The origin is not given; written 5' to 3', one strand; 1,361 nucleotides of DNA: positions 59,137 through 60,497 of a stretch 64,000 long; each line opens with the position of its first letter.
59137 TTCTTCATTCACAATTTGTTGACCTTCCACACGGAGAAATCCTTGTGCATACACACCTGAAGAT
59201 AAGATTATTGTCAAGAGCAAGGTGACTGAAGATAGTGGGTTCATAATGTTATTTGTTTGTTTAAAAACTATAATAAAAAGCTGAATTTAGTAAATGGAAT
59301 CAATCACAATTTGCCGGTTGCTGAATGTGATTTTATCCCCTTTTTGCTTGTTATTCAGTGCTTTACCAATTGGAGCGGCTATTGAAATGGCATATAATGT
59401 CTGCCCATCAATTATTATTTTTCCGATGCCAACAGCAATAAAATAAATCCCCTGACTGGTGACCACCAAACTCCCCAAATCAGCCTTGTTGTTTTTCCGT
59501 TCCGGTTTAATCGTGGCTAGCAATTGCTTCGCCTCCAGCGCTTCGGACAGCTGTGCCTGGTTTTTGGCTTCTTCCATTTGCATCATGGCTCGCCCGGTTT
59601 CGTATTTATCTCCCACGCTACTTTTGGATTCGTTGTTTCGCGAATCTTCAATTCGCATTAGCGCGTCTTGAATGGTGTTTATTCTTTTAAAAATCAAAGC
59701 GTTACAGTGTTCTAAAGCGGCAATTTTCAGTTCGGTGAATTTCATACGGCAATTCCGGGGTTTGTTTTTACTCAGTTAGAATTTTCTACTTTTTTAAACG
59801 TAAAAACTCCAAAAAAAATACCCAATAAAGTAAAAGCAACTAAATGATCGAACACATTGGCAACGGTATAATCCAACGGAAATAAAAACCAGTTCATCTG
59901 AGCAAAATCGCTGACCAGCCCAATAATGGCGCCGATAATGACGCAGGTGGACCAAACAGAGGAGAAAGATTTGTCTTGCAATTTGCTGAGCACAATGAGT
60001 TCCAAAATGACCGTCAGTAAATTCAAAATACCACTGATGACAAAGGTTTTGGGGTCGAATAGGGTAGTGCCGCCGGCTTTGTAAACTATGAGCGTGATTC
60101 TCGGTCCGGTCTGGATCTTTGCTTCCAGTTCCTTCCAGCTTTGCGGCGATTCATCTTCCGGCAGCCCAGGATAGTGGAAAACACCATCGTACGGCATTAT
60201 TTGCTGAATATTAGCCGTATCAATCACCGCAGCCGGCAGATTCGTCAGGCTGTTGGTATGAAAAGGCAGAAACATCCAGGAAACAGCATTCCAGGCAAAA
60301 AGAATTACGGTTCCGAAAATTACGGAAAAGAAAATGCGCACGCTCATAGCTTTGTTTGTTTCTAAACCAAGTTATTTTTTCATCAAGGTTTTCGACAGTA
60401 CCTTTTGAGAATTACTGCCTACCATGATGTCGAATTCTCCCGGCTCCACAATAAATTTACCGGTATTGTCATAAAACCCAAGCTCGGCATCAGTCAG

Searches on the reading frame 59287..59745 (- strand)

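Call 94: search_protein_families(library=pfam, proteins=[window:59287-59745:-], max_evalue=0.001)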
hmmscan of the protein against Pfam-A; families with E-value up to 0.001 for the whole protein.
window:59287-59745:- (152 aa): 1 family
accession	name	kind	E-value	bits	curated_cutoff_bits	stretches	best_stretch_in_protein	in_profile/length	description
PF01272.25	GreA_GreB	-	0.00032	21.1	26.9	1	119-142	39-62/77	Transcription elongation factor, GreA/GreB, C-term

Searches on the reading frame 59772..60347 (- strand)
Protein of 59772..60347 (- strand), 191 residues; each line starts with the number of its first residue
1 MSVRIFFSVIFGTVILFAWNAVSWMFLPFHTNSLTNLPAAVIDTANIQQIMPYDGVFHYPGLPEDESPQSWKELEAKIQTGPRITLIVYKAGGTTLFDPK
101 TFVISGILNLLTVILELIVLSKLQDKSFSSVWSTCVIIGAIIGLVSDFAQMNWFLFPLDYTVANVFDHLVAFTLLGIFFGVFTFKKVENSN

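Call 94: search_protein_families(library=pfam, proteins=[window:59772-60347:-], max_evalue=0.001)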
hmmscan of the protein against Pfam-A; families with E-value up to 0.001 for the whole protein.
window:59772-60347:- (191 aa): 1 family
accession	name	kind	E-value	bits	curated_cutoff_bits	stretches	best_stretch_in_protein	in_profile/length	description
PF08570.15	DUF1761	-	0.00078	20.1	31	1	99-179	42-122/123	Protein of unknown function (DUF1761)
